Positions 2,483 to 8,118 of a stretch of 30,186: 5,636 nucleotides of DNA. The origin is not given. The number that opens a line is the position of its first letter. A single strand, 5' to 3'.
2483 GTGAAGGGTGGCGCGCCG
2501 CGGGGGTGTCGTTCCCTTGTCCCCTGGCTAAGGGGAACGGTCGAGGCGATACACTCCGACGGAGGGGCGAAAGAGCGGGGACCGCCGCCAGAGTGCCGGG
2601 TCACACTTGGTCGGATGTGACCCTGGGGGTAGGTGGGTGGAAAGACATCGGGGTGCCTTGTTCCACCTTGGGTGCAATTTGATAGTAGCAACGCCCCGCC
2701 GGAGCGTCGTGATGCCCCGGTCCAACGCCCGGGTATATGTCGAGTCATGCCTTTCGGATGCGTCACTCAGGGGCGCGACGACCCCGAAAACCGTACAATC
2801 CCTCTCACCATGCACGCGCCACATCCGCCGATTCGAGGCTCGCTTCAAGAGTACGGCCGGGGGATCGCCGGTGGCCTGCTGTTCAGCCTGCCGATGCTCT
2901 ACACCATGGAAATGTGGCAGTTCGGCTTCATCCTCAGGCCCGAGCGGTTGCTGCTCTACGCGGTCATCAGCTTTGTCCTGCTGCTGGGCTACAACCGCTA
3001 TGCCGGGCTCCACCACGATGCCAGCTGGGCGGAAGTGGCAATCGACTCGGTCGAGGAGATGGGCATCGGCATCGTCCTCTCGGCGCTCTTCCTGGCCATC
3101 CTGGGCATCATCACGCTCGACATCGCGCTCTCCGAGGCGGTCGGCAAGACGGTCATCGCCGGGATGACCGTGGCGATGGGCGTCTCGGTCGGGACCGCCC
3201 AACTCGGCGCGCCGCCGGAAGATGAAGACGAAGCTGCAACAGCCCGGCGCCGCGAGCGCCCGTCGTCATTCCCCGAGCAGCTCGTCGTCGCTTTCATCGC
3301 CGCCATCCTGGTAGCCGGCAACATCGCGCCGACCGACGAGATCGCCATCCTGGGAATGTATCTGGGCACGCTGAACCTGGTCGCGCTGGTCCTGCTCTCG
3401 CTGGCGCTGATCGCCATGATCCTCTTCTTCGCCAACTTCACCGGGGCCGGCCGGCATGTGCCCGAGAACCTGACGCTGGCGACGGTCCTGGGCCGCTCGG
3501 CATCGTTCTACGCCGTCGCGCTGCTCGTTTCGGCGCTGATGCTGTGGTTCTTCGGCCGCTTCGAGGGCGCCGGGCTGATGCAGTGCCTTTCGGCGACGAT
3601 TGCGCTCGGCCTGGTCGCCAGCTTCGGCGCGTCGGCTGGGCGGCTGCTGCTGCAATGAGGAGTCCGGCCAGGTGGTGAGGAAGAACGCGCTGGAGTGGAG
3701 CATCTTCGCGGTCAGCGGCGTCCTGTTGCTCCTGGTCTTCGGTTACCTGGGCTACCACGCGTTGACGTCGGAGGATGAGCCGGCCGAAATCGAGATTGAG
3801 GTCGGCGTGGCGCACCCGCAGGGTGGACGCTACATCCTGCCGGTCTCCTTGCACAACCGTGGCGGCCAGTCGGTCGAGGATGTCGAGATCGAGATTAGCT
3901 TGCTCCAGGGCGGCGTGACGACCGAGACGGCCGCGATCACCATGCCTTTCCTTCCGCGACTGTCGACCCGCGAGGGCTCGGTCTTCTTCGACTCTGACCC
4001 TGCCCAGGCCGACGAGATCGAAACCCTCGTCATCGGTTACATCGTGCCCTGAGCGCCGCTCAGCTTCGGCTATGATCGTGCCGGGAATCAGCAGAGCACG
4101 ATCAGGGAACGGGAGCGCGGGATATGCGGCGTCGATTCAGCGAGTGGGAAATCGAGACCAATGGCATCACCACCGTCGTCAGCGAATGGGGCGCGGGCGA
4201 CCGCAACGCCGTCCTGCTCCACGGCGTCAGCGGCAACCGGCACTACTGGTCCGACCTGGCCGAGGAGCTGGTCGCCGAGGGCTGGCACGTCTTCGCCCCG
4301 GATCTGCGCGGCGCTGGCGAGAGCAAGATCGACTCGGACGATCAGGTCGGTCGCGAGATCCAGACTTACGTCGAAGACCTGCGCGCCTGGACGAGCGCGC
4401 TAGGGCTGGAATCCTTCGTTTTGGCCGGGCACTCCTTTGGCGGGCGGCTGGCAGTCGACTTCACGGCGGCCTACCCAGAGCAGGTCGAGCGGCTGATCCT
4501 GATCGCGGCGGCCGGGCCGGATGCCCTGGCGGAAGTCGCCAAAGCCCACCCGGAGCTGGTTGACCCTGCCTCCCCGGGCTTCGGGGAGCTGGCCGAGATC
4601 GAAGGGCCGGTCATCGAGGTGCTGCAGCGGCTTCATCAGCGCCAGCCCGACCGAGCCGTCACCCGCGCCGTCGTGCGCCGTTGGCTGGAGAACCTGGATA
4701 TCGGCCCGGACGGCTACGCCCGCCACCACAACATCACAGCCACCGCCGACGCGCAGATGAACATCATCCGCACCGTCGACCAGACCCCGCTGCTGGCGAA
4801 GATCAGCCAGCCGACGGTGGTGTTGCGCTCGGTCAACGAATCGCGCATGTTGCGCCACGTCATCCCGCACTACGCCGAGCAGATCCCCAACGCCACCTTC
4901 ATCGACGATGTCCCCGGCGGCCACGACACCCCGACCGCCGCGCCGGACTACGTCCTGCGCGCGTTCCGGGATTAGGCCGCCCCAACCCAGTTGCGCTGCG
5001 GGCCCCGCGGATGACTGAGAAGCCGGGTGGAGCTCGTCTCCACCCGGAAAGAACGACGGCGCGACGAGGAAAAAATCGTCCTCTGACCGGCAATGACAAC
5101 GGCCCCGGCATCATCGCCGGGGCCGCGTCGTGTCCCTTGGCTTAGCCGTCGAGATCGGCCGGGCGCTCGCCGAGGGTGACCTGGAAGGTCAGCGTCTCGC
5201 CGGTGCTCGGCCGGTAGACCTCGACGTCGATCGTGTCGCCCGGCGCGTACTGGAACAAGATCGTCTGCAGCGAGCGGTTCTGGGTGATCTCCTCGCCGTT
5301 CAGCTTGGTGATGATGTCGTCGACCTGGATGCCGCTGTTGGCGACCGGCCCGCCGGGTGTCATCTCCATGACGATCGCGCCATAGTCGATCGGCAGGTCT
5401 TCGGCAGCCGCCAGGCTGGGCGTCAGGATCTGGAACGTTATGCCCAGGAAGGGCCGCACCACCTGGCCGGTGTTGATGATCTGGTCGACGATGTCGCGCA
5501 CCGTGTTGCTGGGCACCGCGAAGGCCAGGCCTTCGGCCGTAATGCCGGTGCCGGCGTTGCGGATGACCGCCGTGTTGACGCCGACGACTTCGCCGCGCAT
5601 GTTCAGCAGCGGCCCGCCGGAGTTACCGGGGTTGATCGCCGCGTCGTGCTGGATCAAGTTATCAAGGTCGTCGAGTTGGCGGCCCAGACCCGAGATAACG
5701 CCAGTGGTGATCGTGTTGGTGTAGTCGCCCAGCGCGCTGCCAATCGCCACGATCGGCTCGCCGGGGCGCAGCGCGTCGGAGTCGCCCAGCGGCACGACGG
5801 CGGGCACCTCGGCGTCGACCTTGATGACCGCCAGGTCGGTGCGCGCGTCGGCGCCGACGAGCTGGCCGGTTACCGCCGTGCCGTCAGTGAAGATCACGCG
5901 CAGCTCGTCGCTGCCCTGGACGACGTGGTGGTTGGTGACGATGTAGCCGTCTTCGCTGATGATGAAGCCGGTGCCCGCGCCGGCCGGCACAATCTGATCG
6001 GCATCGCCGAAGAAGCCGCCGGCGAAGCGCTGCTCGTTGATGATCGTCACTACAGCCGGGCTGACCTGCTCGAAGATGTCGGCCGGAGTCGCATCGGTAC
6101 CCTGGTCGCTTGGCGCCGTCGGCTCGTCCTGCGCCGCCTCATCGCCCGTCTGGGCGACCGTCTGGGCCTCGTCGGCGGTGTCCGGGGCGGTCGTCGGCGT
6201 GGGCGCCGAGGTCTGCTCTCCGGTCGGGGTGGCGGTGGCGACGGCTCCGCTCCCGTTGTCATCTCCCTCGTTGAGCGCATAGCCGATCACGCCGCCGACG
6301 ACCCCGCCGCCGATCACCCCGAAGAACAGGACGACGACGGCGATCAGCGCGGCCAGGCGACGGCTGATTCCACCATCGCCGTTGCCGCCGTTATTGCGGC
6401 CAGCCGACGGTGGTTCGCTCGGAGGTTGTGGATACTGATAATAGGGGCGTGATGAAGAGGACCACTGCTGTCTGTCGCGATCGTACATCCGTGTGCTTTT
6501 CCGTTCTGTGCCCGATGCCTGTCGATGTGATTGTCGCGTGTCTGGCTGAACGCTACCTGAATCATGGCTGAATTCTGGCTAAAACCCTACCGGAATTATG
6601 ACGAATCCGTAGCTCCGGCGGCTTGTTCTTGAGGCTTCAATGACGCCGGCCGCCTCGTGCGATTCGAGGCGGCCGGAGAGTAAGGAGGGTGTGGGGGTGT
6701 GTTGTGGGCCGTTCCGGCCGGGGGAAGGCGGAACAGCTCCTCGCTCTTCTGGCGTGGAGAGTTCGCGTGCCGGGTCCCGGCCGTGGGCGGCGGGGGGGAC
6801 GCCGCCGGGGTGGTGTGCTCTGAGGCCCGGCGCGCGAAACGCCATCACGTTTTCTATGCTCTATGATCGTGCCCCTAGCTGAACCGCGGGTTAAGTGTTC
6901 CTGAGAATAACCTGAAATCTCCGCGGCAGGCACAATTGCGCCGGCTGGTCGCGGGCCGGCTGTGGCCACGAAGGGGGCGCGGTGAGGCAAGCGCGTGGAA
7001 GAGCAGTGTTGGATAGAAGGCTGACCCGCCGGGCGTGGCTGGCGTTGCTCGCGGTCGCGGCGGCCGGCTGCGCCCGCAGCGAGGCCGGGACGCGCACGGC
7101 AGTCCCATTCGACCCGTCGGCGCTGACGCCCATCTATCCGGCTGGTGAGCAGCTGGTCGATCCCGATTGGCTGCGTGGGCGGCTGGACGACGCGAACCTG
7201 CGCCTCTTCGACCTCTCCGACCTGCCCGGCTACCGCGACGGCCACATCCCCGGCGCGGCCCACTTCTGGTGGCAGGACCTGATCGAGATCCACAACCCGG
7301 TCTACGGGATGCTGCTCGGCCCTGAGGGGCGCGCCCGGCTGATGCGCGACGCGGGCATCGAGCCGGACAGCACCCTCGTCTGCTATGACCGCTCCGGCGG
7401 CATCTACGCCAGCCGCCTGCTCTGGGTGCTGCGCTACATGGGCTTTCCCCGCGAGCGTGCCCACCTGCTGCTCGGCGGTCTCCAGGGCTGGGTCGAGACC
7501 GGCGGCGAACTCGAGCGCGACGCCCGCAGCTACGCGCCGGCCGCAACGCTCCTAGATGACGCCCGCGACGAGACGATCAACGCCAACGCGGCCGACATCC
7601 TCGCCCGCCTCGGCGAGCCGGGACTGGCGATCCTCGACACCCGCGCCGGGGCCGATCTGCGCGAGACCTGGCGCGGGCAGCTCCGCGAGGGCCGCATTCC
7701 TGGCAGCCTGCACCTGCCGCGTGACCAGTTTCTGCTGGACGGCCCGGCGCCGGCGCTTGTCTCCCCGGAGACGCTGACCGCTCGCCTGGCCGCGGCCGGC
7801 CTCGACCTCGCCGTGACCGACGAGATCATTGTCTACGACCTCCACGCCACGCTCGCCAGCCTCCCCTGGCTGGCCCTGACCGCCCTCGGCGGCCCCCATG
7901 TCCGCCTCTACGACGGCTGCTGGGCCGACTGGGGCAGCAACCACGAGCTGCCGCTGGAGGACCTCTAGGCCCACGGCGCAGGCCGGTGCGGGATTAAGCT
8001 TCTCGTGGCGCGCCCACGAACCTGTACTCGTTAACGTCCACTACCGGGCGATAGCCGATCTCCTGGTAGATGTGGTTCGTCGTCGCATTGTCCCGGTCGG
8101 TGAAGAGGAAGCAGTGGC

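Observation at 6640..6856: Top candidate: novel C-rich/anti-Shine-Dalgarno sRNA co-regulated with HtrA (csRNA/6C-like system in Chloroflexota)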

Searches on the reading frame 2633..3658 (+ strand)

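Call 8: search_protein_families(library=pfam, proteins=[window:2633-3658:+])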
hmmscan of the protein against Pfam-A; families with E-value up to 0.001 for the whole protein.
window:2633-3658:+ (341 aa): 1 family
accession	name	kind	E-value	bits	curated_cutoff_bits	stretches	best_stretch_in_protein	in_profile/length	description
PF09622.15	DUF2391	-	6e-77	259.2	22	1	74-340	2-275/275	Putative integral membrane protein (DUF2391)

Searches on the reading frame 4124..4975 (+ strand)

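Call 8: search_protein_families(library=pfam, proteins=[window:4124-4975:+])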
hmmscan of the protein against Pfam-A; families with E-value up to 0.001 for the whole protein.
window:4124-4975:+ (283 aa): 6 families
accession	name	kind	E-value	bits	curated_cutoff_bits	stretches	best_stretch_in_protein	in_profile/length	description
PF00561.26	Abhydrolase_1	-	4.2e-26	92.5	25.8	1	30-268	4-239/245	alpha/beta hydrolase fold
PF12146.15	Hydrolase_4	-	1e-16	61.4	27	1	30-212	8-181/239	Serine aminopeptidase, S33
PF12697.13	Abhydrolase_6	-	4.7e-16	60.6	26.3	1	30-279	2-216/217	Alpha/beta hydrolase family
PF00975.26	Thioesterase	-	6.3e-06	27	26.4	1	30-170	4-128/226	Thioesterase domain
PF12695.13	Abhydrolase_5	-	0.00059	20.1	27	0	94-131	55-91/164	Alpha/beta hydrolase family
PF07224.18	Chlorophyllase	-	0.00085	18.6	26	0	30-128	46-146/301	Chlorophyllase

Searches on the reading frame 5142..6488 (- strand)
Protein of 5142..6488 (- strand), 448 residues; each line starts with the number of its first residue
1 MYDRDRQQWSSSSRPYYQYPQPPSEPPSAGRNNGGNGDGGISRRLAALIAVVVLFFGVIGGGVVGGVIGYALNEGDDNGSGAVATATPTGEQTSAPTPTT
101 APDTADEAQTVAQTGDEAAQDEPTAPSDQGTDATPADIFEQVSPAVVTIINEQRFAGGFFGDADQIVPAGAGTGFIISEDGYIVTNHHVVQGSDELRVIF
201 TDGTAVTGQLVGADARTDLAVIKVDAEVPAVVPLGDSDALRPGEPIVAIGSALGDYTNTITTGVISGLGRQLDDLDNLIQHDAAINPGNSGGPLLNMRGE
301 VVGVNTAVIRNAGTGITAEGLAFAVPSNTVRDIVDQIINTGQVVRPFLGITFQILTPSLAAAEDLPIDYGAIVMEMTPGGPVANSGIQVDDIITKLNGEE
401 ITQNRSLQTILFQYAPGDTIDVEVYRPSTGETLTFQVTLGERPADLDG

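Call 8: search_protein_families(library=pfam, proteins=[window:5142-6488:-])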
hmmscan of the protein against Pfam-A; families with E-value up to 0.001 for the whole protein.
window:5142-6488:- (448 aa): 6 families
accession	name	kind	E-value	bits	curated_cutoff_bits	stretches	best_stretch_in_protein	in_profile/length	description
PF13365.12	Trypsin_2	-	1.4e-36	126.8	27.6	1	172-304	1-144/144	Trypsin-like peptidase domain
PF00089.32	Trypsin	-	1.7e-15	57.9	20.6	1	173-331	28-217/220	Trypsin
PF13180.12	PDZ_2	-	1.2e-14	54.8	27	1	346-437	1-78/80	PDZ domain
PF00595.29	PDZ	-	2e-07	31.7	23.2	1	358-424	22-80/81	PDZ domain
PF10459.15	Peptidase_S46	-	9.9e-07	28.2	22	0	164-192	40-69/698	Peptidase S46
PF17820.7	PDZ_6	-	1.4e-05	25.2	27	1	372-408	1-34/54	PDZ domain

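Call 31: find_related_loci(query=window:5142-6488:-, collection=metagenome_contigs, flank=1500)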
Query window:5142-6488:- (448 aa) in metagenome_contigs; peptide patterns used: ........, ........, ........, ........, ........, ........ (x = any residue, [..] = any of these).
397 stretches matched a pattern; 18 encode a relative of the query (tblastn E <= 1e-3); 18 distinct loci.
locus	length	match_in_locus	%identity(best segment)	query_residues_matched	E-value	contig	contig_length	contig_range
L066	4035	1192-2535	100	1-448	0e+0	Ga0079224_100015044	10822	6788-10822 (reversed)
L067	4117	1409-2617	60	45-446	2e-148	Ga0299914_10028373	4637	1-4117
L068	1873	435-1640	59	45-446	2e-153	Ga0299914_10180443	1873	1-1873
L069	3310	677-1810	54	78-446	7e-119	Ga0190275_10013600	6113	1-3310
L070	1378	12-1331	47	6-446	8e-127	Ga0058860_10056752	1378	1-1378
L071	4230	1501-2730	50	44-446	3e-118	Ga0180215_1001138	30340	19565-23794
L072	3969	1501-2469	46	136-446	2e-76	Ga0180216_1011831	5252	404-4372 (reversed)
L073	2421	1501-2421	44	136-439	7e-72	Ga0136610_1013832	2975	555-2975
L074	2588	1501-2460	43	136-443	2e-70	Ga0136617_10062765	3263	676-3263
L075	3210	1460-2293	46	165-444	1e-69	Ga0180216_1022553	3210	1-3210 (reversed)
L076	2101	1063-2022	43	136-443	1e-71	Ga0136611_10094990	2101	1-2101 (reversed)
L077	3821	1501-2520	43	119-443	6e-69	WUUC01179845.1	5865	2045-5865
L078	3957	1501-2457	42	136-443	5e-65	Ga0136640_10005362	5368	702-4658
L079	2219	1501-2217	48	136-348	2e-56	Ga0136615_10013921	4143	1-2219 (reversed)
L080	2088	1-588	50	244-446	1e-51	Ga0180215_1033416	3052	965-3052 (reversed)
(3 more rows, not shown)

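Call 33: find_homologous_proteins(query=window:5142-6488:-, max_evalue=1e-100)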
Query window:5142-6488:- (448 aa): 182 proteins with E <= 1e-100 among 8000 candidates; the best 120 are listed.
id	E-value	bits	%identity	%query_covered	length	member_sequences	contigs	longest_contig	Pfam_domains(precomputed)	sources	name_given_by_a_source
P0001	5.0e-286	967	100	100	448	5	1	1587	PF13365.13,PF17820.8,PF00595.30,PF13180.13,PF10459.16,PF00089.33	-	-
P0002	9.3e-232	788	84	100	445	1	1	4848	PF13365.13,PF17820.8,PF00595.30,PF13180.13,PF00089.33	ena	-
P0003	3.7e-181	621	67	100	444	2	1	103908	PF13365.13,PF00595.30,PF13180.13,PF00089.33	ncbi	ncbi:MAG: trypsin-like peptidase domain-containing protein [Thermomicrobiales bacterium]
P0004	2.2e-180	619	68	100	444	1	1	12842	PF13365.13,PF09849.15,PF00595.30,PF13180.13,PF00089.33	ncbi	-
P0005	4.3e-177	608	71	84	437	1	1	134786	PF13365.13,PF00595.30,PF13180.13,PF00089.33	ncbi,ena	-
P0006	3.0e-176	605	66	100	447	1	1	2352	PF13365.13,PF00595.30,PF13180.13,PF00089.33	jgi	-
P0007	1.1e-171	590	66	99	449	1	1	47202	PF13365.13,PF00595.30,PF13180.13,PF00089.33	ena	-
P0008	1.9e-169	583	63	100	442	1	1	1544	PF13365.13,PF17820.8,PF00595.30,PF13180.13,PF00089.33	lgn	-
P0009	4.1e-167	575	61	100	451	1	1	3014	PF13365.13,PF17820.8,PF00595.30,PF13180.13,PF00089.33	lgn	-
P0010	1.5e-166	573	60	100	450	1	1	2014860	PF13365.13,PF17820.8,PF00595.30,PF13180.13,PF00089.33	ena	-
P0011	1.8e-165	569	62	100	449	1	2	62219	PF13365.13,PF17820.8,PF00595.30,PF13180.13,PF00089.33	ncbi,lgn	-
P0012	2.4e-162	559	61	100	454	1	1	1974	PF13365.13,PF00595.30,PF13180.13,PF00089.33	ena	-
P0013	8.2e-161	554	65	89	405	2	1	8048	PF13365.13,PF17820.8,PF00595.30,PF13180.13,PF00089.33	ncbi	ncbi:trypsin-like peptidase domain-containing protein [soil metagenome]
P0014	2.5e-158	546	66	91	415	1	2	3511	PF13365.13,PF00595.30,PF13180.13,PF00089.33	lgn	-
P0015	4.8e-157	542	62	84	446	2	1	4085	PF13365.13,PF17820.8,PF00595.30,PF13180.13,PF00089.33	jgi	-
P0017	1.1e-151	524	67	79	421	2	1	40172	PF13365.13,PF00595.30,PF13180.13,PF00089.33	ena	-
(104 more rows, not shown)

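Call 34: find_encoding_contigs(protein=P0002, flank=1500, max_places=2)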
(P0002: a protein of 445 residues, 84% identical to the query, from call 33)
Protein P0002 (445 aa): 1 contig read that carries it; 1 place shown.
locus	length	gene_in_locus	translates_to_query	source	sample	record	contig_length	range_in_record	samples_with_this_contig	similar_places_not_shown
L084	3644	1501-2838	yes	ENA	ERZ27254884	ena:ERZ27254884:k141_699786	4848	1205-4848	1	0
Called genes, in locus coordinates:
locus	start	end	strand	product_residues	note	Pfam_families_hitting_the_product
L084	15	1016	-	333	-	PF00581:Rhodanese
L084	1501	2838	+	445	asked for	PF00089:Trypsin, PF13365:Trypsin_2, PF17820:PDZ_6 (faint), PF00595:PDZ (weak), PF13180:PDZ_2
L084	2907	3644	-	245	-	?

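Call 35: find_encoding_contigs(protein=P0003, flank=1500, max_places=2)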
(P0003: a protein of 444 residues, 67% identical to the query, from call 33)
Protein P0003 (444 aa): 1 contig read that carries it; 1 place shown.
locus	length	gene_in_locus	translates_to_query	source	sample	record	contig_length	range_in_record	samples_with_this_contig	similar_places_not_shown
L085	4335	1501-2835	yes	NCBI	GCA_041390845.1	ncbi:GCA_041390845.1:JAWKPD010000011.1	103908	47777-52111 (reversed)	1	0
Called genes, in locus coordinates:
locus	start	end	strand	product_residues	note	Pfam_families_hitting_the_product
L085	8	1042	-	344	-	PF00581:Rhodanese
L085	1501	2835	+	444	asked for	PF00089:Trypsin, PF13365:Trypsin_2, PF00595:PDZ (weak), PF13180:PDZ_2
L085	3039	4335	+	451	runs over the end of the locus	-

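Call 36: find_encoding_contigs(protein=P0004, flank=1500, max_places=2)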
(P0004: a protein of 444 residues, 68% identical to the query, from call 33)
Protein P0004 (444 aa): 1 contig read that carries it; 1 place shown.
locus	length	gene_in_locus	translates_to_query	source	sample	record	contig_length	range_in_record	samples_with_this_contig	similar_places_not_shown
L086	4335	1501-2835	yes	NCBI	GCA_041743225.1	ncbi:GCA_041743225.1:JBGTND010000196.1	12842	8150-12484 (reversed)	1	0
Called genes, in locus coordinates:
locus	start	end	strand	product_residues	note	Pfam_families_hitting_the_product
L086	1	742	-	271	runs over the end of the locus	PF00581:Rhodanese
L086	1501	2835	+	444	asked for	PF09849:DUF2076 (weak), PF00089:Trypsin, PF13365:Trypsin_2, PF00595:PDZ (weak), PF13180:PDZ_2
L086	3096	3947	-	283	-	PF12146:Hydrolase_4, PF00561:Abhydrolase_1, PF00975:Thioesterase (faint), PF12697:Abhydrolase_6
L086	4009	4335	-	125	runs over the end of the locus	-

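Call 37: find_encoding_contigs(protein=P0007, flank=1500, max_places=2)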
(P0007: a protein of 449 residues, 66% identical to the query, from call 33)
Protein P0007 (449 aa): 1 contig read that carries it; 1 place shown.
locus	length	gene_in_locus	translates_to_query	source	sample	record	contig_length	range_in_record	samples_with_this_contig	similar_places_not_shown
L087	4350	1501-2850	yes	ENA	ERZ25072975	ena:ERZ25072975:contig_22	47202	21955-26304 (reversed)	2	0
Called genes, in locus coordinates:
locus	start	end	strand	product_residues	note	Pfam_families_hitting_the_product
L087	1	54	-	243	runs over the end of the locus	PF09234:DUF1963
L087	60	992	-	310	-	PF00581:Rhodanese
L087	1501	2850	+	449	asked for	PF00089:Trypsin, PF13365:Trypsin_2, PF00595:PDZ (weak), PF13180:PDZ_2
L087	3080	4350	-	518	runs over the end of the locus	PF07364:DUF1485, PF07171:MlrC_C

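Call 38: find_encoding_contigs(protein=P0010, flank=1500, max_places=1)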
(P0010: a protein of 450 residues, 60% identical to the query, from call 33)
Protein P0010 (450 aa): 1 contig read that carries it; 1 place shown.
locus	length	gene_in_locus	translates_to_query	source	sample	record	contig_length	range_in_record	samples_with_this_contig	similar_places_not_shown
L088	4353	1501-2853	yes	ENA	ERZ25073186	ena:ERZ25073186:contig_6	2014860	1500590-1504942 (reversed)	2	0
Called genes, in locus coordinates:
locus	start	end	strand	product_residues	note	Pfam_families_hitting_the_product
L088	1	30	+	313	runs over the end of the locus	PF19300:BPD_transp_1_N, PF00528:BPD_transp_1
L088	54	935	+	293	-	PF12911:OppC_N, PF00528:BPD_transp_1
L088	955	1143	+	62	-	-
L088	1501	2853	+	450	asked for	PF00089:Trypsin, PF13365:Trypsin_2, PF00595:PDZ, PF13180:PDZ_2, PF17820:PDZ_6 (weak)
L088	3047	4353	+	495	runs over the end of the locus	-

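Call 39: find_encoding_contigs(protein=P0011, flank=1500, max_places=1)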
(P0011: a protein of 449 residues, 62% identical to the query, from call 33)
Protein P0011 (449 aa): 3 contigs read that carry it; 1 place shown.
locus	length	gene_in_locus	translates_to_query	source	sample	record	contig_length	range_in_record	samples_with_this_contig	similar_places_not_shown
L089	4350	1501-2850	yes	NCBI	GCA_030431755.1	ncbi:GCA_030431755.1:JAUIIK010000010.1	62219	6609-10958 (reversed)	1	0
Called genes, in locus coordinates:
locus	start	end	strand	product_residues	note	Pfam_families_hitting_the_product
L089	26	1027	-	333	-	PF00581:Rhodanese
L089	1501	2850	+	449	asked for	PF00089:Trypsin, PF13365:Trypsin_2, PF17820:PDZ_6 (faint), PF00595:PDZ, PF13180:PDZ_2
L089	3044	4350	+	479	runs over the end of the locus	-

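Call 40: find_encoding_contigs(protein=P0013, flank=1500, max_places=1)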
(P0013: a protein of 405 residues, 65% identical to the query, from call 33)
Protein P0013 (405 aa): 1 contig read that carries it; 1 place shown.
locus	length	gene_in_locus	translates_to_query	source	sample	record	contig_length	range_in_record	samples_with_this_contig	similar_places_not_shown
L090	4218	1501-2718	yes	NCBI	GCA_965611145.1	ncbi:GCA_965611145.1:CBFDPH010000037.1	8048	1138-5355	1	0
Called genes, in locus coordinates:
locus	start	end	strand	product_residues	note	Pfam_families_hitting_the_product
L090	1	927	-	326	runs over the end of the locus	PF00581:Rhodanese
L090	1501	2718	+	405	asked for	PF00089:Trypsin, PF13365:Trypsin_2, PF00595:PDZ, PF13180:PDZ_2, PF17820:PDZ_6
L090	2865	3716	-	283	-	PF12146:Hydrolase_4, PF00561:Abhydrolase_1, PF12697:Abhydrolase_6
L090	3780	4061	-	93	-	-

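Call 41: find_encoding_contigs(protein=P0017, flank=1500, max_places=1)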
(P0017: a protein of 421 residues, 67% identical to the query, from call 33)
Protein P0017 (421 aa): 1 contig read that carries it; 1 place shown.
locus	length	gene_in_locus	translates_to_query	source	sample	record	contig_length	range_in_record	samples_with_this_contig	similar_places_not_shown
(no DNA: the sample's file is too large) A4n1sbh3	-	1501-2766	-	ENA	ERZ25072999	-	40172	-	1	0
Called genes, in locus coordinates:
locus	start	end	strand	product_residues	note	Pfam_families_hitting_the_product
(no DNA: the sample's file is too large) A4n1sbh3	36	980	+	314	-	PF00296:Bac_luciferase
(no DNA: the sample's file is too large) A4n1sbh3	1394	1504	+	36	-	-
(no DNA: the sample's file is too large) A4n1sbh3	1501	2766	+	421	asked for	PF00089:Trypsin, PF13365:Trypsin_2, PF00595:PDZ, PF13180:PDZ_2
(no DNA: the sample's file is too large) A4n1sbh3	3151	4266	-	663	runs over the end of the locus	-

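Call 42: find_encoding_contigs(protein=P0009, flank=1500, max_places=1)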
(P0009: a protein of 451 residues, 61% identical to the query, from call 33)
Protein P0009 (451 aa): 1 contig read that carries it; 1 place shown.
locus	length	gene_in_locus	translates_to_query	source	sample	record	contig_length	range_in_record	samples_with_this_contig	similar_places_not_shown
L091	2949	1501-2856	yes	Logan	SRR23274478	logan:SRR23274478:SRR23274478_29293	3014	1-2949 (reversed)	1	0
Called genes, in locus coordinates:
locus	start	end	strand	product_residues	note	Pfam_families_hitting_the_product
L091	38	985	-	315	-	PF00581:Rhodanese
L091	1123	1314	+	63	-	-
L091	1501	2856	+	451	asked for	PF00089:Trypsin, PF13365:Trypsin_2, PF17820:PDZ_6 (faint), PF00595:PDZ, PF13180:PDZ_2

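Call 43: find_encoding_contigs(protein=P0015, flank=1500, max_places=1)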
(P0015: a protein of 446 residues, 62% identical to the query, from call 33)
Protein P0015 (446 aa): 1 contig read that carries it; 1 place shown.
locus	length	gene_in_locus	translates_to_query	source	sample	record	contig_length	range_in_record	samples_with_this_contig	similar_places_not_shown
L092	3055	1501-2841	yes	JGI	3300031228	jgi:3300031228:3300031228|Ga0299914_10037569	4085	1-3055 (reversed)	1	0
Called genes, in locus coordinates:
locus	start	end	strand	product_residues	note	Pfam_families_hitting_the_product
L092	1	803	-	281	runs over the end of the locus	PF00581:Rhodanese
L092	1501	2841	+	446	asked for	PF17820:PDZ_6 (faint), PF00089:Trypsin, PF13365:Trypsin_2, PF00595:PDZ (faint), PF13180:PDZ_2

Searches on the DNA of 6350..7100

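Call 6: search_rna_families(source=window, start=6350, end=7100, threshold=evalue, max_evalue=10)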
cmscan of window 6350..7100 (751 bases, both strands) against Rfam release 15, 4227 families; matches with E-value up to 10: 2.
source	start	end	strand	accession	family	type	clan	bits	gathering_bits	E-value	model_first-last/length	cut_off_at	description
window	6613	6716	-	RF02680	PreQ1-III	Cis-reg; riboswitch;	-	14.9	63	3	1-102/102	no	PreQ1-III (pre queuosine) riboswitch aptamer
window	6587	6676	+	RF02916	atpB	Cis-reg;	-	12.7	37.4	3.2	1-94/128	no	atpB RNA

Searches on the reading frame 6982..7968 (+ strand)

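Call 8: search_protein_families(library=pfam, proteins=[window:6982-7968:+])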
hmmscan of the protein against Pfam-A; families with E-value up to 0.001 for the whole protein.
window:6982-7968:+ (328 aa): 1 family
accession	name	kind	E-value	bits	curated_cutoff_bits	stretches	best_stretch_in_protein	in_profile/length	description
PF00581.25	Rhodanese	-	5.6e-23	81.8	22.2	2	61-172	2-101/102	Rhodanese-like domain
